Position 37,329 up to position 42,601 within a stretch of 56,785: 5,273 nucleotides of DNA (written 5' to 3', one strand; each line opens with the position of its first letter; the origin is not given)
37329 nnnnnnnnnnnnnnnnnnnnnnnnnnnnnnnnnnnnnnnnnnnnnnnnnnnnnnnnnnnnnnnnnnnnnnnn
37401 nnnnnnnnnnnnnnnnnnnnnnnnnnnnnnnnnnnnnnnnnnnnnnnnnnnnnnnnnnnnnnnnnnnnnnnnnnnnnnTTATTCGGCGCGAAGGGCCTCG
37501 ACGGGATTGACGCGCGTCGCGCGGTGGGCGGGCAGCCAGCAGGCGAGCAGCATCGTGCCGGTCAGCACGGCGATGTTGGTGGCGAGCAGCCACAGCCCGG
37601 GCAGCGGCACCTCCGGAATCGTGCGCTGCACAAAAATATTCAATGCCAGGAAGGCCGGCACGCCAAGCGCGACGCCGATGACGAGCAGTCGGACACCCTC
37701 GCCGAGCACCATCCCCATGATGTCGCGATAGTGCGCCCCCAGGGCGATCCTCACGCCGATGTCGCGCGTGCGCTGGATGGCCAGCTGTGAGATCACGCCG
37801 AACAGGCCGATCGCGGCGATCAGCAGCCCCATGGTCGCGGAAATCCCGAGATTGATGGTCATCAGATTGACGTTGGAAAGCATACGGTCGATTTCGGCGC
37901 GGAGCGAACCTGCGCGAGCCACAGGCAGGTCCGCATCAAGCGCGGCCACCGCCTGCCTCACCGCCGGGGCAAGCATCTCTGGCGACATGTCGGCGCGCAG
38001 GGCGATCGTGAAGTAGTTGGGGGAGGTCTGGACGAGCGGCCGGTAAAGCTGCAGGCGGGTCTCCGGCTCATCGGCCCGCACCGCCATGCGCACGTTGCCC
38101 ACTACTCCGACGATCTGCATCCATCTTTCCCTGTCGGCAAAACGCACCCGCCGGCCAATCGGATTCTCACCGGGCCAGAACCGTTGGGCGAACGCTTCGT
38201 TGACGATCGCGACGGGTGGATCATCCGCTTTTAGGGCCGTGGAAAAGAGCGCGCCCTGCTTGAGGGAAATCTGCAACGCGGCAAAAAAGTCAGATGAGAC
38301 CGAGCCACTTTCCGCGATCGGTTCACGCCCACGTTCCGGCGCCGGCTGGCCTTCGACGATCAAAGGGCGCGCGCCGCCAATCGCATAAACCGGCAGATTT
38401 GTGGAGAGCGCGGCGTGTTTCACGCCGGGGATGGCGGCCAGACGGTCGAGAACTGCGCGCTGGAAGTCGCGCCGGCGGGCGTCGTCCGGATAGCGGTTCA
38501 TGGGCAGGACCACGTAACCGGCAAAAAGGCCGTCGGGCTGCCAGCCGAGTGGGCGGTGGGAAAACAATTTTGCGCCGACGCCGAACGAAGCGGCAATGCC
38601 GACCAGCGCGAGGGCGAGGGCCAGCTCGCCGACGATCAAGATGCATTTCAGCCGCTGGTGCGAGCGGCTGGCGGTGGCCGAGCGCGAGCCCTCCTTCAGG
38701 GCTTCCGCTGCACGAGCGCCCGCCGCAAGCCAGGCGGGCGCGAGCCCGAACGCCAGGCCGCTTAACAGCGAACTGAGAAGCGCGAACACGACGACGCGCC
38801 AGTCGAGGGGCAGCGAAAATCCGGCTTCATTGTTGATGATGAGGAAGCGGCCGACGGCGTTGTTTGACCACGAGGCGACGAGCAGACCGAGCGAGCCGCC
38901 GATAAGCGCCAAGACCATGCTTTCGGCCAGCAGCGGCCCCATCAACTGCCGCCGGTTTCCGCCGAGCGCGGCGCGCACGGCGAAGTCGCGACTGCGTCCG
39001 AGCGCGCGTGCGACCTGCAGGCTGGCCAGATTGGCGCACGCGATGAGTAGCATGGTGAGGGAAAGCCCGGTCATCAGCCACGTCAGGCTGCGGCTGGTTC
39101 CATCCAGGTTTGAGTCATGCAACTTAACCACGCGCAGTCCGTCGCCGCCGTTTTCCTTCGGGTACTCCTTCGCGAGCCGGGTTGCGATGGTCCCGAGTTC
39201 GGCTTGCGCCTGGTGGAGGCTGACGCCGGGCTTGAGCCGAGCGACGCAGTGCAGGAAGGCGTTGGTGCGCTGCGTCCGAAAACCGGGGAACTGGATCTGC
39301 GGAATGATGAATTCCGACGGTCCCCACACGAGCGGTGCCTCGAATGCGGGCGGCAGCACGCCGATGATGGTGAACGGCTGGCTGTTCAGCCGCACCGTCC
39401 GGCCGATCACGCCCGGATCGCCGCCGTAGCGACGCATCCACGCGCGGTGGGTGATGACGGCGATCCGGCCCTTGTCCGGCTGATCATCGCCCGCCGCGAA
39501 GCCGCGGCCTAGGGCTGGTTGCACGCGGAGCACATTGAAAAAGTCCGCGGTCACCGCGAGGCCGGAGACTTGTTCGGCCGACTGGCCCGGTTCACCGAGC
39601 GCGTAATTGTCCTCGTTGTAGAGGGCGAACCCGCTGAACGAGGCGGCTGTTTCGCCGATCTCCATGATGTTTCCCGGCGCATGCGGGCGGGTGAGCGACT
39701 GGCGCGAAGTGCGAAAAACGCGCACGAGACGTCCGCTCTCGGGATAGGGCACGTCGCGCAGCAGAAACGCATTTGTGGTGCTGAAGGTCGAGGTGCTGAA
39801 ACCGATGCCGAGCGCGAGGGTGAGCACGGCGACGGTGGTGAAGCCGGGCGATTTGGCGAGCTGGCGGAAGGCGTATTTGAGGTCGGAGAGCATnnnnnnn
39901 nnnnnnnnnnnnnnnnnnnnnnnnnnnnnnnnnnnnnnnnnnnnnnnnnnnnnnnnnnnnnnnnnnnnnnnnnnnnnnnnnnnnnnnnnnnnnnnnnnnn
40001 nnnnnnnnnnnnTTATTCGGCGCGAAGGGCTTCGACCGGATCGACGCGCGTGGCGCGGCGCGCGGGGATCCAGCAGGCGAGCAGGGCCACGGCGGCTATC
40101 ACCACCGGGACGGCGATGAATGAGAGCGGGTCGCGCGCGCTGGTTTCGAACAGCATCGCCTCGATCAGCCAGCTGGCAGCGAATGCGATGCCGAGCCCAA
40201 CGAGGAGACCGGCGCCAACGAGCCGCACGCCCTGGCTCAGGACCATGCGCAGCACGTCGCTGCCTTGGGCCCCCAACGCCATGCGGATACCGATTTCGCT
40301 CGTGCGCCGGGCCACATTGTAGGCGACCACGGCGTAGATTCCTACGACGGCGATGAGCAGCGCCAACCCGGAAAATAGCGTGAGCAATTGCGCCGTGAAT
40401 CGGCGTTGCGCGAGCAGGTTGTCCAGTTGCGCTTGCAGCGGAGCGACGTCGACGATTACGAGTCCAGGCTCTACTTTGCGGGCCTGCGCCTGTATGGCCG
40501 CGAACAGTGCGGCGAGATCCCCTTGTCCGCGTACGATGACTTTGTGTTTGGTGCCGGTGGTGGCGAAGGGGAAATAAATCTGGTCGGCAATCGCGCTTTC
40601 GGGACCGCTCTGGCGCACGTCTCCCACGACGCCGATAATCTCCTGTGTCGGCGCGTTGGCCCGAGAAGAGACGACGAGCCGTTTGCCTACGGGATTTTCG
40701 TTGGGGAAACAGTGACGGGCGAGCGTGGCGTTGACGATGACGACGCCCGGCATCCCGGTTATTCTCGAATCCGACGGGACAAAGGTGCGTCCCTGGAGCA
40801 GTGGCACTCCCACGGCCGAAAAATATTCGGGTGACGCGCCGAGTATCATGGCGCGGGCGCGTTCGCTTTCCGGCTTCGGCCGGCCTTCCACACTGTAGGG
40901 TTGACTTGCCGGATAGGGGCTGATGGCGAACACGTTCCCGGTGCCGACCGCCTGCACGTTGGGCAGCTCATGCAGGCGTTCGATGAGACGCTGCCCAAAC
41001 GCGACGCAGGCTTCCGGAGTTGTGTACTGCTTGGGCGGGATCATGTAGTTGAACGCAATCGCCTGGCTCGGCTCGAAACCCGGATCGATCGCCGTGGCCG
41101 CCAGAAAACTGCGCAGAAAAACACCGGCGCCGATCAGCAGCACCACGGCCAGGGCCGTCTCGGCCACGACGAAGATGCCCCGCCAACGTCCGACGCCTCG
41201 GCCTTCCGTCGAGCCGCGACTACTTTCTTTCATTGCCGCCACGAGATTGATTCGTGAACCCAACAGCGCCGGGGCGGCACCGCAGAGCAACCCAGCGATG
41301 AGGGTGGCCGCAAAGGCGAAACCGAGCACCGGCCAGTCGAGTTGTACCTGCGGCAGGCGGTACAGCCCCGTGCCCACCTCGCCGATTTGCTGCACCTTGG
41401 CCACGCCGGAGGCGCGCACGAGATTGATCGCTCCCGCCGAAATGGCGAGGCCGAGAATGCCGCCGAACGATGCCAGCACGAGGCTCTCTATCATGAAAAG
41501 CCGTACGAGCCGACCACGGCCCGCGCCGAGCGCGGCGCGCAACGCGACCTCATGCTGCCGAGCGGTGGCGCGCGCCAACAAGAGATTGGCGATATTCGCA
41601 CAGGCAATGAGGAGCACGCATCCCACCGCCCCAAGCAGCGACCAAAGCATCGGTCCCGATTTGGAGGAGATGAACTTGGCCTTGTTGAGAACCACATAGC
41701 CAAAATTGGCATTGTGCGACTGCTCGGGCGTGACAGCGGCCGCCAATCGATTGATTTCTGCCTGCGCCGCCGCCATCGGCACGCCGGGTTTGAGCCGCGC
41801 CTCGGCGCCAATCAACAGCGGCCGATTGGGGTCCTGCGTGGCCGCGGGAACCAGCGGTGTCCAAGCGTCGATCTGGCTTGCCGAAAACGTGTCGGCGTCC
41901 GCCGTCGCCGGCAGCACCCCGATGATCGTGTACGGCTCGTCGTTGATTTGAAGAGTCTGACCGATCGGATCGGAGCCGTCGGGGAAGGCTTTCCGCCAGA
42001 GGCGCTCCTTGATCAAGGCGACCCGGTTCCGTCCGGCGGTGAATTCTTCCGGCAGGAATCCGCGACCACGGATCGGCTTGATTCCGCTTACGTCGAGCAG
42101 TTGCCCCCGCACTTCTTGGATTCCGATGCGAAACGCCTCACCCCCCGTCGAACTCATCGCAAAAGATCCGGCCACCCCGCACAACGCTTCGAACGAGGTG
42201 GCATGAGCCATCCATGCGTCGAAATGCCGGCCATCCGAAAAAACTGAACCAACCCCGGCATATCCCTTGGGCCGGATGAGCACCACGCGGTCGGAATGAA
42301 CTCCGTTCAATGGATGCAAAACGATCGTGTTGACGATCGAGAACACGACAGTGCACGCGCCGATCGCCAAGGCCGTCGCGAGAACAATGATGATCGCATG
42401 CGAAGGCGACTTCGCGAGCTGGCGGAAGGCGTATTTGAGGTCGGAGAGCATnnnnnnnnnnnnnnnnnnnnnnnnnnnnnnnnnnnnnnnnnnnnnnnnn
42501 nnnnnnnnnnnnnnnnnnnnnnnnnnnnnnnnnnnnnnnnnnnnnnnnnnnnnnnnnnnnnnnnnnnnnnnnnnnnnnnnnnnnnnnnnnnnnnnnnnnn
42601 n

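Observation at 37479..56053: One adaptor plus one ABC ATPase heading an array of six tandem 'orphan' ADOP double-FtsX permeases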

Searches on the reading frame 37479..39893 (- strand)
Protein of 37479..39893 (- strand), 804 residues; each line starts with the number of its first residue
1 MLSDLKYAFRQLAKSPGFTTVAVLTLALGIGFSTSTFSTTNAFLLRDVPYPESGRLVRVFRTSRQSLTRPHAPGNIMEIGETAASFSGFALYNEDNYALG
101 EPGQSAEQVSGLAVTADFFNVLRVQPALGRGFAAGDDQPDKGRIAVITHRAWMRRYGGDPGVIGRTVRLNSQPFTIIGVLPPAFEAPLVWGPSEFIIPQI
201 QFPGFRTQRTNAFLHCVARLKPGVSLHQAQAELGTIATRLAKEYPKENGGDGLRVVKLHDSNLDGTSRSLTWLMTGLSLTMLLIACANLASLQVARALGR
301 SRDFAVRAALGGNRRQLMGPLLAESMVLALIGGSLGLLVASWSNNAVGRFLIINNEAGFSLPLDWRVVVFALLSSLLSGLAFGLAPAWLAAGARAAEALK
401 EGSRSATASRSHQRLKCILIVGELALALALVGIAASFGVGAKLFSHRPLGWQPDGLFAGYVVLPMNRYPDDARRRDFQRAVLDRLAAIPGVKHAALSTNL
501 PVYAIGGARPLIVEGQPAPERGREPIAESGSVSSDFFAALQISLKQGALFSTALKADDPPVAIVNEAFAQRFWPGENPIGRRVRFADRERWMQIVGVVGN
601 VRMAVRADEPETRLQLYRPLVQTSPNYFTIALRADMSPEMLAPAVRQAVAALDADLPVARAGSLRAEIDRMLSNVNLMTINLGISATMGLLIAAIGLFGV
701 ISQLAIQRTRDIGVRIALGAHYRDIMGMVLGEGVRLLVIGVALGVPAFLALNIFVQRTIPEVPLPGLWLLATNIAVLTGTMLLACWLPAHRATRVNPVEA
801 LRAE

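Call 5: search_protein_families(library=ncbifam, proteins=[window:37479-39893:-], max_evalue=0.001)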
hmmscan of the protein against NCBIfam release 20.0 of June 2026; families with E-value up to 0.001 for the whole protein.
window:37479-39893:- (804 aa): 4 families
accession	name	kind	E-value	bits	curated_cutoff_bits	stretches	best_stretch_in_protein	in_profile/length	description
TIGR03434.1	ADOP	subfamily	1.9e-235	783.7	622.3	1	2-804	2-803/803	ADOP family duplicated permease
NF007826.0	PRK10535.1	equivalog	7e-27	94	966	2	530-803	370-647/648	macrolide ABC transporter ATP-binding protein/permease MacB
TIGR02212.1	lolCE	equivalog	0.00017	20.6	362.45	0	280-400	275-409/411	lipoprotein-releasing ABC transporter permease subunit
NF008076.0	PRK10814.1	exception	0.00049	19.2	473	1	274-400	266-397/399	lipoprotein-releasing ABC transporter permease subunit LolC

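Call 6: search_protein_families(library=pfam, proteins=[window:37479-39893:-], max_evalue=0.001)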
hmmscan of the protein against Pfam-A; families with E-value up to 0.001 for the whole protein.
window:37479-39893:- (804 aa): 2 families
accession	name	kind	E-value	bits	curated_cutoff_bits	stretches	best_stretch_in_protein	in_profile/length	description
PF12704.14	MacB_PCD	-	4e-34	119.2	27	2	19-234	1-205/207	MacB-like periplasmic core domain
PF02687.27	FtsX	-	1.9e-23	83.2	25.5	2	684-797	2-120/120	FtsX-like permease C-terminal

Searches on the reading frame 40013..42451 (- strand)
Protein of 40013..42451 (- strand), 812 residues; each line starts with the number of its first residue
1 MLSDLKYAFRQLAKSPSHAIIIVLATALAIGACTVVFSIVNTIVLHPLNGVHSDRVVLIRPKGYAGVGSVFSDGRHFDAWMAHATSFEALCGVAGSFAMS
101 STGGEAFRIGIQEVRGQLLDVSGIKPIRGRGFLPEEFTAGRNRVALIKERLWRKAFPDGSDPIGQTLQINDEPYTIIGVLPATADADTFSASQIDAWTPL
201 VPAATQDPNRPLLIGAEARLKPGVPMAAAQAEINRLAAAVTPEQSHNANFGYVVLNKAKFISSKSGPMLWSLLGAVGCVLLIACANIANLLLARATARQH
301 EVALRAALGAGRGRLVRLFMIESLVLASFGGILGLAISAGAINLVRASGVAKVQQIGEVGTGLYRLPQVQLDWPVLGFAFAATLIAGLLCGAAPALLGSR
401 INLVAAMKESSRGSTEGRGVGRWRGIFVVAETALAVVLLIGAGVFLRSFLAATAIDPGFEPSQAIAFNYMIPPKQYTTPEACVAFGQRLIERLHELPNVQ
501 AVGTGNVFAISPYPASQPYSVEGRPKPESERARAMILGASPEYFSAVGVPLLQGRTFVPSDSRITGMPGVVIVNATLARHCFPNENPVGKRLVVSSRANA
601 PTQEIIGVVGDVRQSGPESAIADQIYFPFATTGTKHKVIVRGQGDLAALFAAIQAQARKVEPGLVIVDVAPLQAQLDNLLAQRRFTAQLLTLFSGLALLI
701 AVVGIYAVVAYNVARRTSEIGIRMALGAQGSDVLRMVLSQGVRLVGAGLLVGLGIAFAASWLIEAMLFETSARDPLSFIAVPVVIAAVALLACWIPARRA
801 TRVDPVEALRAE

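Call 5: search_protein_families(library=ncbifam, proteins=[window:40013-42451:-], max_evalue=0.001)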
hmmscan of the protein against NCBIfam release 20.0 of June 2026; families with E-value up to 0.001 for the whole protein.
window:40013-42451:- (812 aa): 3 families
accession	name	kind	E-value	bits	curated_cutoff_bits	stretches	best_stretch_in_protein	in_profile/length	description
TIGR03434.1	ADOP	subfamily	2e-239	796.9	622.3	1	2-812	2-803/803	ADOP family duplicated permease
NF007826.0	PRK10535.1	equivalog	2.4e-38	131.8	966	2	534-811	367-647/648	macrolide ABC transporter ATP-binding protein/permease MacB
TIGR02212.1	lolCE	equivalog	1.8e-08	33.7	362.45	1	278-407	275-408/411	lipoprotein-releasing ABC transporter permease subunit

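Call 6: search_protein_families(library=pfam, proteins=[window:40013-42451:-], max_evalue=0.001)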
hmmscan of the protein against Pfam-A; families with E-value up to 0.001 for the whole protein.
window:40013-42451:- (812 aa): 2 families
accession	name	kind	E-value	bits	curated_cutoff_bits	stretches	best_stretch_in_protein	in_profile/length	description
PF12704.14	MacB_PCD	-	1.2e-36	127.4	27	2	20-235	2-206/207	MacB-like periplasmic core domain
PF02687.27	FtsX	-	1.1e-27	96.8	25.5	2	692-805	2-120/120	FtsX-like permease C-terminal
